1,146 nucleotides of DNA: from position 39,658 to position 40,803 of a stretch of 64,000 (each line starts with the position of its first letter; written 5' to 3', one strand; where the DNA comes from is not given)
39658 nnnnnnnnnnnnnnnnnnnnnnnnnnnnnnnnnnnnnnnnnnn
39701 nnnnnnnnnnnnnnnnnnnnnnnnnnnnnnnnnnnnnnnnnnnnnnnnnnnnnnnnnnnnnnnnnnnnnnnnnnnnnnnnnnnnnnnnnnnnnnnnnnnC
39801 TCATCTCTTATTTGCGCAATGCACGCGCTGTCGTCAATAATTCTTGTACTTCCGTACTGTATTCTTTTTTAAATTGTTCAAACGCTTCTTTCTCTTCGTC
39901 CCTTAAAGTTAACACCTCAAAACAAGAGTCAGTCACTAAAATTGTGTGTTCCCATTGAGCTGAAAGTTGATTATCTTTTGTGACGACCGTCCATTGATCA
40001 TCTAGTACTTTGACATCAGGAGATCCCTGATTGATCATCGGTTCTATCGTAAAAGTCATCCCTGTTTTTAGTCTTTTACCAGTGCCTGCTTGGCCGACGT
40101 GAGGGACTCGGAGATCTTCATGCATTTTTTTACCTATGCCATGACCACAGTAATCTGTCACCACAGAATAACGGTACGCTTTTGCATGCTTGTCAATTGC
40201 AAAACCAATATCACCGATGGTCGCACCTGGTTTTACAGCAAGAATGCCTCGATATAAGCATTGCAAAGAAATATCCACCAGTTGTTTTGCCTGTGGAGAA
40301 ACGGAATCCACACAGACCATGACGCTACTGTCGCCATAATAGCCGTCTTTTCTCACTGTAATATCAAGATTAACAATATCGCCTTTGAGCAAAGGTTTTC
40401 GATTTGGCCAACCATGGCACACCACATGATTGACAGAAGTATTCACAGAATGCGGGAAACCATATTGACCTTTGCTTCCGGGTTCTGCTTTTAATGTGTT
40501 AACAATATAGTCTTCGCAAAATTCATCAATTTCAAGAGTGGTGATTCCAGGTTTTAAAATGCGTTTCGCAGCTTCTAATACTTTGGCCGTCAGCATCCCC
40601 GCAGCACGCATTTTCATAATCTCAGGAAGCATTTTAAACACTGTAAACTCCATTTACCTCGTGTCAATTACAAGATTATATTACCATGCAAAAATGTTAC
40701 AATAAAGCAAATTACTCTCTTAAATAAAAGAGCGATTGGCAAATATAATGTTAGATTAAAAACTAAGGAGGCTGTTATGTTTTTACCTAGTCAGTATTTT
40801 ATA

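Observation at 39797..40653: A methionine aminopeptidase gene is the first cistron of the trans-AT PKS operon, pointing to target-duplication self-resistance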

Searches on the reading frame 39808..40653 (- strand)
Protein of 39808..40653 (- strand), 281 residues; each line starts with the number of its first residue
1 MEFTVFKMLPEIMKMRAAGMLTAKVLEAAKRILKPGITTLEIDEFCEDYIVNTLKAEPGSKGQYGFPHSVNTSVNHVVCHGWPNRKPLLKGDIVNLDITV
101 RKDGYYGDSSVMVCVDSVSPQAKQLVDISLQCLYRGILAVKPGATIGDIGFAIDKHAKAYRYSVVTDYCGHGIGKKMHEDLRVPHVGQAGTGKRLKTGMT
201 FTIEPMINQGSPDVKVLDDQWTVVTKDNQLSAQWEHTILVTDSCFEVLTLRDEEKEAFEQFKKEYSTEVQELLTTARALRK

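Call 5: search_protein_families(library=pfam, proteins=[window:39808-40653:-])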
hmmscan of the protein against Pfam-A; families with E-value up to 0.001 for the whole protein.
window:39808-40653:- (281 aa): 1 family
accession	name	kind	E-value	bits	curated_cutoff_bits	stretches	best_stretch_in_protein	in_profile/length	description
PF00557.29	Peptidase_M24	-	1.2e-51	175.8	23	1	14-242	2-208/208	Metallopeptidase family M24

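Call 9: search_protein_families(library=ncbifam, proteins=[window:39808-40653:-])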
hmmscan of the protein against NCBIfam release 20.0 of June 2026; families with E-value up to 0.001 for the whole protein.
window:39808-40653:- (281 aa): 9 families
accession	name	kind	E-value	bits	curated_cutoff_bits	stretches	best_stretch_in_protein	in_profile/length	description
TIGR00500.1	met_pdase_I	equivalog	1.5e-84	283.4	171.35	1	10-250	7-246/247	type I methionyl aminopeptidase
NF008970.0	PRK12318.1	equivalog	7.5e-67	225.6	267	1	8-252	45-290/291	methionyl aminopeptidase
NF009533.0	PRK12897.1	equivalog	9e-57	192.3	488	1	7-249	5-246/248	type I methionyl aminopeptidase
NF005583.0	PRK07281.1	equivalog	4.5e-44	150.8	445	2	104-255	132-284/286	methionyl aminopeptidase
TIGR00501.1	met_pdase_II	equivalog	9.4e-32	110.7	222.65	1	16-215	9-199/295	type II methionyl aminopeptidase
NF040821.1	dipep_PepQ_Arch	equivalog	1.2e-12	47.6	630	1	74-208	184-315/346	Xaa-Pro dipeptidase PepQ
NF007310.0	PRK09795.1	equivalog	2.4e-10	39.8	393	1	7-226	128-343/361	aminopeptidase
TIGR00495.1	crvDNA_42K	hypoth_equivalog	1.7e-08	33.6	430.05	1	14-172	22-188/383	ErbB3-binding protein EBP1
NF008131.0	PRK10879.1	equivalog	4.1e-07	29.1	465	1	2-149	169-311/438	Xaa-Pro aminopeptidase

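Call 10: find_encoding_contigs(protein=window:39808-40653:-, flank=10000, max_places=10)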
Protein window:39808-40653:- (281 aa): no gene with exactly this product is on record in the collection.

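Call 12: find_homologous_proteins(query=window:39808-40653:-, max_evalue=1e-40)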
Query window:39808-40653:- (281 aa): 7995 proteins with E <= 1e-40 among 8000 candidates; the best 120 are listed.
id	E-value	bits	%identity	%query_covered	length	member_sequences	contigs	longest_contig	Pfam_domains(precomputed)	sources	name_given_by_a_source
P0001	1.3e-187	640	100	100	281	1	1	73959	PF00557.30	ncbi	-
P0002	2.6e-120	419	65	99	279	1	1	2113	PF00557.30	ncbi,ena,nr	ncbi:MAG TPA: type I methionyl aminopeptidase [Gammaproteobacteria bacterium]|nr:type I methionyl am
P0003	4.0e-120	418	66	99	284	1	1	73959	PF00557.30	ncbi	-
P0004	1.6e-118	413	70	91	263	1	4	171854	PF00557.30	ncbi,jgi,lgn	-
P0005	3.2e-112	392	68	92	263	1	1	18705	PF00557.30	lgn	-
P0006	2.6e-110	386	67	89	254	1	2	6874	PF00557.30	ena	-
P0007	3.1e-110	386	66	92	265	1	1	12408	PF00557.30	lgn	-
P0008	1.4e-109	384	67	91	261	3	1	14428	PF00557.30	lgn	-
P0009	3.7e-109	382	67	89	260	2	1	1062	PF00557.30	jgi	jgi:methionyl aminopeptidase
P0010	6.6e-109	382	65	92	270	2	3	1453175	PF00557.30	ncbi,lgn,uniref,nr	ncbi:methionine aminopeptidase (plasmid) [Legionella adelaidensis]|uniref:Methionine aminopeptidase 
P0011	7.3e-109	381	67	90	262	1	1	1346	PF00557.30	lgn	-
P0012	9.4e-109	381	64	92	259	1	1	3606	PF00557.30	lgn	-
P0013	2.3e-108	380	66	91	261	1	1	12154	PF00557.30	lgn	-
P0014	3.7e-108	379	67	90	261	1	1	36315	PF00557.30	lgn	-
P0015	4.0e-108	379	65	91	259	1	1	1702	PF00557.30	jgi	-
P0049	2.3e-105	370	66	90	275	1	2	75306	PF00557.30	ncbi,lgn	-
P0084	1.7e-104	367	63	91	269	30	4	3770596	PF00557.30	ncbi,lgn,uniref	ncbi:type I methionyl aminopeptidase [Xenorhabdus sp. TH1]|uniref:type I methionyl aminopeptidase n=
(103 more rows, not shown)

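Call 13: find_encoding_contigs(protein=P0001, flank=10000, max_places=5)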
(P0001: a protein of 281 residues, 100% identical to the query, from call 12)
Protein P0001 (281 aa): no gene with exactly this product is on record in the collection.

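Call 14: list_cluster_members(proteins=[P0001, P0003, P0004, P0010, P0002])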
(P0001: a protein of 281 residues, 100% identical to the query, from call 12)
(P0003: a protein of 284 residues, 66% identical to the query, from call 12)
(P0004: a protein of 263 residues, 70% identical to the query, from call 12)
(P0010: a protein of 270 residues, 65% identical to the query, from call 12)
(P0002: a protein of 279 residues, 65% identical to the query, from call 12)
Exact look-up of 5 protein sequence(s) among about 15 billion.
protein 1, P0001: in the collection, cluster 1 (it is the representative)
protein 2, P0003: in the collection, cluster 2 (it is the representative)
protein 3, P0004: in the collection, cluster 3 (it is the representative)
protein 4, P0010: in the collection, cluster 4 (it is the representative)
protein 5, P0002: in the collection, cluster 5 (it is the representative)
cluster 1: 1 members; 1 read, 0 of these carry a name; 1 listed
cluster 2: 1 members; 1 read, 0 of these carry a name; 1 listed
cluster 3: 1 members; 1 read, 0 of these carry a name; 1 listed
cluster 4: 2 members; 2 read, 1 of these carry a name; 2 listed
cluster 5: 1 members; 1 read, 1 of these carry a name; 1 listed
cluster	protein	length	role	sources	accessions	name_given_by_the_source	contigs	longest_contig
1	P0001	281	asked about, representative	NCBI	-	-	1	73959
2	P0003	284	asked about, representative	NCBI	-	-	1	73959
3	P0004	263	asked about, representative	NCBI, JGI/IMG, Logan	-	-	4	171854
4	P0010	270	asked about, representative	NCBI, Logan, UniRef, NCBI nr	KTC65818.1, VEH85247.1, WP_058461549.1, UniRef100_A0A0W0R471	methionine aminopeptidase (plasmid) [Legionella adelaidensis] | Methionine aminopeptidase n=1 Tax=Legionella adelaidensis TaxID=45056 ... | type I methionyl aminopeptidase [Legionella adelaidensis]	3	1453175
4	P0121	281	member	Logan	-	-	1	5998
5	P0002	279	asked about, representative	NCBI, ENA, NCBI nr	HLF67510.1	MAG TPA: type I methionyl aminopeptidase [Gammaproteobacteria bacterium] | type I methionyl aminopeptidase [Gammaproteobacteria bacterium]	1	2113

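Call 16: find_related_loci(query=window:39808-40653:-, collection=genome_contigs, flank=10000)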
Query window:39808-40653:- (281 aa) in genome_contigs; peptide patterns used: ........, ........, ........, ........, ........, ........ (x = any residue, [..] = any of these).
600 stretches matched a pattern (row limit reached: there are more); 597 encode a relative of the query (tblastn E <= 1e-3); the best 80 are kept; 80 distinct loci.
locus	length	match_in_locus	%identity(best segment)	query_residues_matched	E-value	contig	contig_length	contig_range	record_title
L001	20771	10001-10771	63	5-261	6e-109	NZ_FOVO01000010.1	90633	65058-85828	Xenorhabdus japonica strain DSM 16522, whole genome shotgun sequence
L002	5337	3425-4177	65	11-258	5e-107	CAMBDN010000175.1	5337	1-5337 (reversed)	MAG: Legionella sp. 2055-AUS-E isolate MsH-30apr19-6 genome assembly, contig: MsH-30apr19-C36847, whole genome shotgun s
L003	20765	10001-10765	63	3-254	1e-105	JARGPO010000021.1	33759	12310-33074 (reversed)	MAG: Legionellaceae bacterium isolate bin_ti_oxhcr1.014 k141_144428, whole genome shotgun sequence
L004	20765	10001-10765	55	6-254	4e-91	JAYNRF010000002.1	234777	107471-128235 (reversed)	MAG: Pseudomonadaceae bacterium isolate 139539_COM_concoct_bins.tsv.001 NODE_22_length_234777_cov_10.121271, whole genom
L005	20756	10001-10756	57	6-257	3e-91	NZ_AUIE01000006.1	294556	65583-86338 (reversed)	Metapseudomonas resinovorans DSM 21078 G559DRAFT_scaffold00005.5_C, whole genome shotgun sequence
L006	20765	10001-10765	56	6-254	2e-91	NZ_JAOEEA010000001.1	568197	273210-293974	Pseudomonas sp. GD04019 1, whole genome shotgun sequence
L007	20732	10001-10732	57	11-254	9e-91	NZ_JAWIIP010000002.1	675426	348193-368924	Pseudomonas sp. C11 contig_2, whole genome shotgun sequence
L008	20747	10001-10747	55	6-254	1e-90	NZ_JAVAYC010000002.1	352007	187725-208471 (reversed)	Pseudomonas sp. LS_2 2, whole genome shotgun sequence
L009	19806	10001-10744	57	11-258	8e-91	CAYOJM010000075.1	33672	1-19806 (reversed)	MAG TPA_asm: uncultured Sedimenticola sp. isolate binchicken_co219_259 genome assembly, contig: k141_1463846, whole geno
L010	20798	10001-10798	56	1-258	2e-90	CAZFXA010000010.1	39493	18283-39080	MAG TPA_asm: uncultured Legionella sp. isolate SRP219642_co6_85 genome assembly, contig: NODE_644_length_39493_cov_49.22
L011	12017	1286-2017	57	11-254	6e-90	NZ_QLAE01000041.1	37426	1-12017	Stutzerimonas nosocomialis strain A31/70 contig00041, whole genome shotgun sequence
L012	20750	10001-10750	56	6-255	4e-90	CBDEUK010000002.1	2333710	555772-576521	MAG: Gammaproteobacteria bacterium isolate aaa19712-8064-448f-a3ea-3039ebdaf282 genome assembly, contig: contig_2, whole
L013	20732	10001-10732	57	11-254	6e-90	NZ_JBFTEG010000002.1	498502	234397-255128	Pseudomonas zhanjiangensis strain 25A3E NODE_2, whole genome shotgun sequence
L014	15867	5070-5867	56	1-258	3e-90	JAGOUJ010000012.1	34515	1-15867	MAG: Gammaproteobacteria bacterium isolate Gw_Eff_bin_481 Gw_Eff_2270_length_34515_cov_8.357654, whole genome shotgun se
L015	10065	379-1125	57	6-254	1e-89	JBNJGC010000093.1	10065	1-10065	MAG: Pseudomonadota bacterium isolate Y22_60dBSe2.bin.134 NODE_8929_length_10065_cov_16.799318, whole genome shotgun seq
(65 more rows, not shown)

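Call 18: find_encoding_contigs(protein=P0004, flank=10000, max_places=3)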
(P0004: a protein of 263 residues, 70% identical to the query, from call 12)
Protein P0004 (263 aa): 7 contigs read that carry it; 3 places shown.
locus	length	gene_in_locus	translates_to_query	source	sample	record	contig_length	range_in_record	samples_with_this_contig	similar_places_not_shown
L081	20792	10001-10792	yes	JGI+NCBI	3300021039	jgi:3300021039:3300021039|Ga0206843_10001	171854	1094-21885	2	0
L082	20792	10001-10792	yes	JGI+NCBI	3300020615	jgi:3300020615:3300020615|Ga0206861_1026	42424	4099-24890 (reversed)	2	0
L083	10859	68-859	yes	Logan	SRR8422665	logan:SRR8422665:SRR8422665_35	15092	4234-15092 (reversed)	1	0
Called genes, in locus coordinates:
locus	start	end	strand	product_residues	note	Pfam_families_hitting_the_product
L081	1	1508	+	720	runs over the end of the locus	PF22020:RlmL_1st, PF02926:THUMP, PF01170:UPF0020, PF13649:Methyltransf_25 (faint), PF13847:Methyltransf_31 (faint), PF10672:Methyltrans_SAM, PF03602:Cons_hypoth95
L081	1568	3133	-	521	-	-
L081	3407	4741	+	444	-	PF01654:Cyt_bd_oxida_I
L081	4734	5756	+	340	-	PF02322:Cyt_bd_oxida_II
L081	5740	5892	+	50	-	-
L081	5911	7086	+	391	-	PF01494:FAD_binding_3 (weak), PF22607:FAD_binding-like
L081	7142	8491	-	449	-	PF13606:Ank_3 (faint), PF13637:Ank_4 (faint), PF12796:Ank_2, PF13857:Ank_5 (weak), PF00023:Ank (weak)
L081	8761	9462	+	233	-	-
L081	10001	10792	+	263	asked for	PF00557:Peptidase_M24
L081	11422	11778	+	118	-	-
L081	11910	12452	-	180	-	-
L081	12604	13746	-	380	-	-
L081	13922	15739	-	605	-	PF01823:MACPF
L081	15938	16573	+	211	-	-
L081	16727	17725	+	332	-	-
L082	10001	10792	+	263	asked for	PF00557:Peptidase_M24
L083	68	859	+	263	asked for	PF00557:Peptidase_M24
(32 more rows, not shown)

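Call 19: find_encoding_contigs(protein=P0010, flank=10000, max_places=2)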
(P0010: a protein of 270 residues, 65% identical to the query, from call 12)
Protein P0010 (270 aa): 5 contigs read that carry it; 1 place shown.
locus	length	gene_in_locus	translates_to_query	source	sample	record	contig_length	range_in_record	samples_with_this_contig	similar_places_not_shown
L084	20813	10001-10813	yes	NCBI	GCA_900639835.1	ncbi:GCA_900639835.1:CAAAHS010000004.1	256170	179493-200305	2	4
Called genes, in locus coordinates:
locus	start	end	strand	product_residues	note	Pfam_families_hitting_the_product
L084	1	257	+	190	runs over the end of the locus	-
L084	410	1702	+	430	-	PF01073:3Beta_HSD (weak), PF01370:Epimerase, PF04321:RmlD_sub_bind (weak), PF05368:NmrA (weak), PF07993:NAD_binding_4 (faint), PF13460:NAD_binding_10, PF13781:DoxX_3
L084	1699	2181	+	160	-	PF10027:DUF2269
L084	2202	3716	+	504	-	PF00890:FAD_binding_2 (weak), PF01266:DAO, PF13738:Pyr_redox_3 (faint), PF00355:Rieske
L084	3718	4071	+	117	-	-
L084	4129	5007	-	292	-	PF03631:Virul_fac_BrkB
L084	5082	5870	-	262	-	PF01636:APH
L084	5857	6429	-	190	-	PF00239:Resolvase, PF02796:HTH_7, PF13384:HTH_23 (faint)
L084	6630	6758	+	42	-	-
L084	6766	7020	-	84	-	-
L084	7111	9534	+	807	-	PF08448:PAS_4 (weak), PF13581:HATPase_c_2 (faint), PF00512:HisKA, PF02518:HATPase_c, PF00072:Response_reg, PF02518:HATPase_c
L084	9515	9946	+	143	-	PF00072:Response_reg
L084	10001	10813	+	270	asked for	PF00557:Peptidase_M24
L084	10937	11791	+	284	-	PF25919:BSH_CusB (faint), PF05615:THOC7 (weak), PF25917:BSH_RND (weak)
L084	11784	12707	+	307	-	PF02463:SMC_N (faint), PF00005:ABC_tran, PF13304:AAA_21 (weak)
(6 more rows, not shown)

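Call 20: find_encoding_contigs(protein=P0084, flank=10000, max_places=2)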
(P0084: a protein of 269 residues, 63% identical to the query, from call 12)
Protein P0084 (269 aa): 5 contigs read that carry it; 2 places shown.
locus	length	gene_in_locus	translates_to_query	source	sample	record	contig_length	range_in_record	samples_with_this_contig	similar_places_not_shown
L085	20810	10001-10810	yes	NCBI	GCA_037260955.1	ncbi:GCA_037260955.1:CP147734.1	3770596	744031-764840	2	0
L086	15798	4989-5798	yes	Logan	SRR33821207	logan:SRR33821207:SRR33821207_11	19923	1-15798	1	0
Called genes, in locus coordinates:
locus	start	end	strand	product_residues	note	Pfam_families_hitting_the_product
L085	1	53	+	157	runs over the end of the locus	PF02542:YgbB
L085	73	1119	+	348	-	PF01142:TruD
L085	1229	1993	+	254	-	PF01975:SurE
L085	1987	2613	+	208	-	PF01135:PCMT, PF00398:RrnaAD (weak), PF13649:Methyltransf_25 (weak)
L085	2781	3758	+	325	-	PF01476:LysM, PF01551:Peptidase_M23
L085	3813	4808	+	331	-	PF00140:Sigma70_r1_2, PF04542:Sigma70_r2, PF04539:Sigma70_r3, PF04545:Sigma70_r4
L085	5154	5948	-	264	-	PF06175:MiaE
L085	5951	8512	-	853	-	PF01624:MutS_I, PF05188:MutS_II, PF05192:MutS_III, PF05190:MutS_IV, PF00488:MutS_V, PF27441:MutS_C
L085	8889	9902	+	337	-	-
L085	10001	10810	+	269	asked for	PF00557:Peptidase_M24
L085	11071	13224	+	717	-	PF02554:CstA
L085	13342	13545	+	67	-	PF04328:Sel_put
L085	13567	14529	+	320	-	PF02492:cobW, PF07683:CobW_C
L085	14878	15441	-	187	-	PF00589:Phage_integrase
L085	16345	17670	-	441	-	-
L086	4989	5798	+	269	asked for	PF00557:Peptidase_M24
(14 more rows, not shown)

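Call 36: find_encoding_contigs(protein=P0002, flank=10000, max_places=3)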
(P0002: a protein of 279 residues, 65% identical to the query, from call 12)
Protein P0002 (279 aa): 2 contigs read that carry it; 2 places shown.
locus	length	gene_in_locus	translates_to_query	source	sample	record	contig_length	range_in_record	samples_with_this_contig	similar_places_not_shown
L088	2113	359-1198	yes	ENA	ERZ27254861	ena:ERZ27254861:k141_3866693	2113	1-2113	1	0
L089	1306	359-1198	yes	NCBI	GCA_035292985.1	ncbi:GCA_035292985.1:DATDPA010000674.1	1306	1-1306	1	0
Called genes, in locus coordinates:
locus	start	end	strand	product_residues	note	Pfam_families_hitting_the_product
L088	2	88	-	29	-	?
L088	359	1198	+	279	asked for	PF00557:Peptidase_M24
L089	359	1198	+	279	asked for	PF00557:Peptidase_M24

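Call 40: find_encoding_contigs(protein=P0049, flank=10000, max_places=3)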
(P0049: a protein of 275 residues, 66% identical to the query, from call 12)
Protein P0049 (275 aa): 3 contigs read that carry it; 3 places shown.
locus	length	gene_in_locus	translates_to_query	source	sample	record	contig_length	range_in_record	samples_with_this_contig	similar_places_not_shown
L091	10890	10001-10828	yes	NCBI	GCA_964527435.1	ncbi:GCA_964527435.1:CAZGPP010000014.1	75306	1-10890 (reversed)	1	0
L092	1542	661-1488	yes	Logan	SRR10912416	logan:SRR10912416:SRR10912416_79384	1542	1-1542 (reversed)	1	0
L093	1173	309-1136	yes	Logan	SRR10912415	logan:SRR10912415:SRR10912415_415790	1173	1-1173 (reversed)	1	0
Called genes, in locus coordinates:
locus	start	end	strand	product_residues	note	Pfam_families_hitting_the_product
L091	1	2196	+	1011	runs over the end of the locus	-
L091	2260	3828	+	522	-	PF16849:Glyco_transf_88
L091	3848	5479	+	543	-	-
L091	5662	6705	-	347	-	-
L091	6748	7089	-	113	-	-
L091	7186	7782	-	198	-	PF01177:Asp_Glu_race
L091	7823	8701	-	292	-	-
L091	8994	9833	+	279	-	PF02353:CMAS, PF01209:Ubie_methyltran, PF05891:Methyltransf_PK, PF13489:Methyltransf_23, PF05175:MTS, PF13847:Methyltransf_31, PF08241:Methyltransf_11, PF08242:Methyltransf_12, +6 more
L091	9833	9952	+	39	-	-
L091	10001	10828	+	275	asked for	PF00557:Peptidase_M24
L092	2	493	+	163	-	?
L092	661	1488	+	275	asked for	PF00557:Peptidase_M24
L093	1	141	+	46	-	?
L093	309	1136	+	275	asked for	PF00557:Peptidase_M24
